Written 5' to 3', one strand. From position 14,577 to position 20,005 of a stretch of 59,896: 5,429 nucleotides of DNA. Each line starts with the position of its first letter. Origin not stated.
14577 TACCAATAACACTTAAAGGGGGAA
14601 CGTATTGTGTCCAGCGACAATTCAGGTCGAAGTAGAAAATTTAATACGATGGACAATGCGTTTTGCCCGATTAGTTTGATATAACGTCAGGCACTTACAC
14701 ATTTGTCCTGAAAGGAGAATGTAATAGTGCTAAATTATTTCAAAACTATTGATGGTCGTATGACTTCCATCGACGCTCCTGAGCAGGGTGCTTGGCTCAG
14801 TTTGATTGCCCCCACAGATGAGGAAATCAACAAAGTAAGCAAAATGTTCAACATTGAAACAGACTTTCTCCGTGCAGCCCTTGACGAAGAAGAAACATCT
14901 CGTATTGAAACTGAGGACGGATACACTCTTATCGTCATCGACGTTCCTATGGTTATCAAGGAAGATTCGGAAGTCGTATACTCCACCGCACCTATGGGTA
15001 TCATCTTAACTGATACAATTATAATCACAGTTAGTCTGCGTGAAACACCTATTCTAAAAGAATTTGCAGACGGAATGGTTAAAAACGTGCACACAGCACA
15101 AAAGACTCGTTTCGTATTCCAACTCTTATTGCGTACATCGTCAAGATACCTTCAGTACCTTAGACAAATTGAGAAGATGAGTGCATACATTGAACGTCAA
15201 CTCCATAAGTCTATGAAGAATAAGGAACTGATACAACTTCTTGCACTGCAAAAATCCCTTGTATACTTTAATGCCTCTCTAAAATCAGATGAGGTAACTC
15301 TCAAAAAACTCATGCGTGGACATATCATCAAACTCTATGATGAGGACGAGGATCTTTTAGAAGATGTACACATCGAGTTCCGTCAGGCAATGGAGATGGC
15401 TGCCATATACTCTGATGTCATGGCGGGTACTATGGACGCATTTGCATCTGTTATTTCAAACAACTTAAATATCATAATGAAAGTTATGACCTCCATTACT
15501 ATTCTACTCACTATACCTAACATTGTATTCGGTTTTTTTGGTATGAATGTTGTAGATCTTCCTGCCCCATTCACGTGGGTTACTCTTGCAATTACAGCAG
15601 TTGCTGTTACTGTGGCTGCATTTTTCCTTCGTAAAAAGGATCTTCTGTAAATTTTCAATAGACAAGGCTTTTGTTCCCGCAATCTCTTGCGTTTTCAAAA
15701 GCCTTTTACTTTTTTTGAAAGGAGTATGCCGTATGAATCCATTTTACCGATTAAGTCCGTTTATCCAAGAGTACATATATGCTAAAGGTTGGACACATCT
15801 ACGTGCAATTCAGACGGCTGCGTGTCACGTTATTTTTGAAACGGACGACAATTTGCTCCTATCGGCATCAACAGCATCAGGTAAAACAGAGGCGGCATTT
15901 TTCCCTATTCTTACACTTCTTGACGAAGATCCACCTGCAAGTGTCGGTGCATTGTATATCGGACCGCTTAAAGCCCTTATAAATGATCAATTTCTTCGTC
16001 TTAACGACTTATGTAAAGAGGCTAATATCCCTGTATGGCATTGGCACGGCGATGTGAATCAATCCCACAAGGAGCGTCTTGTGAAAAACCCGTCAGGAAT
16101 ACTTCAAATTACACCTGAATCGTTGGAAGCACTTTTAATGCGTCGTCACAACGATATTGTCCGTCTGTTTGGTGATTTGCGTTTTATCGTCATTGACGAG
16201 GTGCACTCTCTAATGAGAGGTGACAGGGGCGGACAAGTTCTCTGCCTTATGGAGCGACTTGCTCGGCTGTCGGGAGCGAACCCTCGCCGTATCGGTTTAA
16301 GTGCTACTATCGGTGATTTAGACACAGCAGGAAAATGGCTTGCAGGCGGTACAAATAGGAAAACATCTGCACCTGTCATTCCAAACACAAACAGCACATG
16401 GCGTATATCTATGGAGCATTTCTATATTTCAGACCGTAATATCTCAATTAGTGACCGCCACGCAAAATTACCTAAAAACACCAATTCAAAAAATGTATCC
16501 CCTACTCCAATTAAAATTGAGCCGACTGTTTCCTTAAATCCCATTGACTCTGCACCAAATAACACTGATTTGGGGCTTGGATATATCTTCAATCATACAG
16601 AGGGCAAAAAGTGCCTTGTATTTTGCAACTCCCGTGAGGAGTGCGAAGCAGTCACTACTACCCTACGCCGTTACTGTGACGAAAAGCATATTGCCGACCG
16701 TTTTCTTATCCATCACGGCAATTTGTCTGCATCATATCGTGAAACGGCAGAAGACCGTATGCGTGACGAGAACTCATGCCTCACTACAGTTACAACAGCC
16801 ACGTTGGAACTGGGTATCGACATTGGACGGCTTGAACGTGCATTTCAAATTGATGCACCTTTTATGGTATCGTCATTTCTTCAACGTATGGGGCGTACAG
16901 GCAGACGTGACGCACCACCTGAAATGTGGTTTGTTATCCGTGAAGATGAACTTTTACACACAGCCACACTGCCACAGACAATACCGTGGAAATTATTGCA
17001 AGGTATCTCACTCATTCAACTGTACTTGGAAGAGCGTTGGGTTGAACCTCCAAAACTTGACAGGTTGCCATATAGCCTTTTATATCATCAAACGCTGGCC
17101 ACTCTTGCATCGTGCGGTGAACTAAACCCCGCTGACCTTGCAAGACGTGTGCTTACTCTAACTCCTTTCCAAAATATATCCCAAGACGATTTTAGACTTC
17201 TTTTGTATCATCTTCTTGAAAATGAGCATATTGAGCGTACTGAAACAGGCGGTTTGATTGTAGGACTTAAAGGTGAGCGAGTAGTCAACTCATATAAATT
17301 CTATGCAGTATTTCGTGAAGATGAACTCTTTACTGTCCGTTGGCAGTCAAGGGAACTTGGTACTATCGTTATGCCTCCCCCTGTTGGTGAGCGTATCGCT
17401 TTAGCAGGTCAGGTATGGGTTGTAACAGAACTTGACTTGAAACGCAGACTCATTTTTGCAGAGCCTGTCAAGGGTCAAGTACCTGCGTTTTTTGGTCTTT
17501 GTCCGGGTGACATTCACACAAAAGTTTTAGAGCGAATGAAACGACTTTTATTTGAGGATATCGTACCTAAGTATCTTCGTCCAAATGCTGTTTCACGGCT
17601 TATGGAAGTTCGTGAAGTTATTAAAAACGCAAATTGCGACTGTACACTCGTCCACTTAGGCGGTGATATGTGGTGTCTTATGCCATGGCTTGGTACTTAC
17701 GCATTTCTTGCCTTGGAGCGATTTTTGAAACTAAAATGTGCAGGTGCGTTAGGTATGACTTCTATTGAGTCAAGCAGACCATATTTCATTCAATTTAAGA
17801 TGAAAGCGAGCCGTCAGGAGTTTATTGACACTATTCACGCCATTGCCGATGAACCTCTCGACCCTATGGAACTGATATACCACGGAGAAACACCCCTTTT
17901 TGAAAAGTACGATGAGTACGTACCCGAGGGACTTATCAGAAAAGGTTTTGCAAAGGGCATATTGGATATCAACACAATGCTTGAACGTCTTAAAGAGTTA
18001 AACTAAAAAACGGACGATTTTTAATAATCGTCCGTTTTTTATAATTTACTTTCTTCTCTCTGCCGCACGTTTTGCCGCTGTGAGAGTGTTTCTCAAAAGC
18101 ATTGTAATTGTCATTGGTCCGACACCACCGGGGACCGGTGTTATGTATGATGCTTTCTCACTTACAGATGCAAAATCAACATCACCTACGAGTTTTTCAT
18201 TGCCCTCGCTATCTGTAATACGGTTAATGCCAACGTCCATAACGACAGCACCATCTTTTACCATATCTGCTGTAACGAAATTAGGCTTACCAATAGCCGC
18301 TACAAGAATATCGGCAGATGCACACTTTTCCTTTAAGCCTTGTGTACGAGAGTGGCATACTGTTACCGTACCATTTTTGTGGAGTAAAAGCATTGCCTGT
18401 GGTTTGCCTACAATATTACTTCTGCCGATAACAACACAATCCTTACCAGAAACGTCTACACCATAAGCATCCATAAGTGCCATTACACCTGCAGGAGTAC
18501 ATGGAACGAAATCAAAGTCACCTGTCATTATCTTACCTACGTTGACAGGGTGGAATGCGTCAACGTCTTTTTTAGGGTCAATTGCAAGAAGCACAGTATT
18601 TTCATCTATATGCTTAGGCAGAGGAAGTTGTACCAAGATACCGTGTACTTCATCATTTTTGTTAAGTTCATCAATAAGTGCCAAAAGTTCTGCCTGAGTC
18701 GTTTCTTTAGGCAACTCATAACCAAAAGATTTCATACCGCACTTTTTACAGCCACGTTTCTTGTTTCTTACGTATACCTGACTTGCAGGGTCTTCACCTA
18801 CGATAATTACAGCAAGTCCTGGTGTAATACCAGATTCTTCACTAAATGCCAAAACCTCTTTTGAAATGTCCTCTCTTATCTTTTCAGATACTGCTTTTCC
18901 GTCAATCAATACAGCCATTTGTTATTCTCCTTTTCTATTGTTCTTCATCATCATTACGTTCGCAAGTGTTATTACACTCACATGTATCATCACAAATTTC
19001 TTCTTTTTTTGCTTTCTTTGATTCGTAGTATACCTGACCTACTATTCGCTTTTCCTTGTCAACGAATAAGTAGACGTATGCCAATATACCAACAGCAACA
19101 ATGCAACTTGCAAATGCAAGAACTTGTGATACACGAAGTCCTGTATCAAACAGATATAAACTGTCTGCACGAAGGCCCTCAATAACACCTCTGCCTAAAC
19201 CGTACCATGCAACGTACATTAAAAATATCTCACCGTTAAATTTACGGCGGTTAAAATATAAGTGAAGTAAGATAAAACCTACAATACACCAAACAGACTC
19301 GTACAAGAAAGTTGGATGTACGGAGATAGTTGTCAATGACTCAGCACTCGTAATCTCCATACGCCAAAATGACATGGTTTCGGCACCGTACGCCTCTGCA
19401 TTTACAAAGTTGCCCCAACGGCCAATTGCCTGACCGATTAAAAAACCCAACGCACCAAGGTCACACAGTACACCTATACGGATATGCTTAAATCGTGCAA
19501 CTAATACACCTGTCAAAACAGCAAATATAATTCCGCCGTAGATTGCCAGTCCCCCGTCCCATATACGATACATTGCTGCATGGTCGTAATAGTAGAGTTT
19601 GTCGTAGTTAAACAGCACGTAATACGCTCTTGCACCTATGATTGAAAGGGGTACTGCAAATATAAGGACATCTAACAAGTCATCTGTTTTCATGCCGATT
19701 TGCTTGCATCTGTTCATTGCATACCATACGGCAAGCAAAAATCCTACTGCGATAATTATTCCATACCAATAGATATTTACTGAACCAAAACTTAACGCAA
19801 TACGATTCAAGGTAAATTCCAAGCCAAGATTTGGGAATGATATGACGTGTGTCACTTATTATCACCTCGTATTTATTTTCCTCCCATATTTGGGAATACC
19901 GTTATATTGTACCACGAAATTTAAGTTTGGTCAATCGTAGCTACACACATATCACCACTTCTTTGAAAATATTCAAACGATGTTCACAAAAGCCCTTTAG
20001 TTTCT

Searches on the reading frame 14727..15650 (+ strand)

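Call 70: search_protein_families(library=pfam, proteins=[window:14727-15650:+], max_evalue=0.00001)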
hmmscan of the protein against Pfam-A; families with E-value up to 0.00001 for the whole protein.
window:14727-15650:+ (307 aa): 1 family
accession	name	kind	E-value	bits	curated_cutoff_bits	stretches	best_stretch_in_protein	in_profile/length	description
PF01544.23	CorA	-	9.3e-54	183.2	27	1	20-303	3-292/292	CorA-like Mg2+ transporter protein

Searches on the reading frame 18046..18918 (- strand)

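Call 70: search_protein_families(library=pfam, proteins=[window:18046-18918:-], max_evalue=0.00001)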
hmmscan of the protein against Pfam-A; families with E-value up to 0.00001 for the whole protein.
window:18046-18918:- (290 aa): 2 families
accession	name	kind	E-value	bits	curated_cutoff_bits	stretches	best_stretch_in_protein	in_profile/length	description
PF02882.25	THF_DHG_CYH_C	-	4.5e-71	237.8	27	1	123-285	1-159/160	Tetrahydrofolate dehydrogenase/cyclohydrolase, NAD(P)-binding domain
PF00763.28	THF_DHG_CYH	-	3e-46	156.9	32.8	1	5-120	1-115/115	Tetrahydrofolate dehydrogenase/cyclohydrolase, catalytic domain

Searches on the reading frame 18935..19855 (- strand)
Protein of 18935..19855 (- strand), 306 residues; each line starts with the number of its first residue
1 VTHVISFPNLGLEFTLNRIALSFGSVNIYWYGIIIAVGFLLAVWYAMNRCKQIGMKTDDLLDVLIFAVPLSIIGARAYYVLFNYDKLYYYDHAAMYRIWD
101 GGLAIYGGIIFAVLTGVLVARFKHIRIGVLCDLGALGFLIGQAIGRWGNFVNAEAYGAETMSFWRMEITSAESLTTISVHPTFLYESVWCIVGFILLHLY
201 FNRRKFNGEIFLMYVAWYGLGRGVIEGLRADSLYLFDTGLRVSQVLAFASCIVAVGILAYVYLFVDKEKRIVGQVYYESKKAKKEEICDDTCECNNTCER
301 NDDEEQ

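Call 70: search_protein_families(library=pfam, proteins=[window:18935-19855:-], max_evalue=0.00001)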
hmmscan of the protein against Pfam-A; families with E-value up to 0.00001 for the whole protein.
window:18935-19855:- (306 aa): 1 family
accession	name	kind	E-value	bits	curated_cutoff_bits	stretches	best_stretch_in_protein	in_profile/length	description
PF01790.23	LGT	-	2.4e-71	240.3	24.9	1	19-260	2-240/240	Prolipoprotein diacylglyceryl transferase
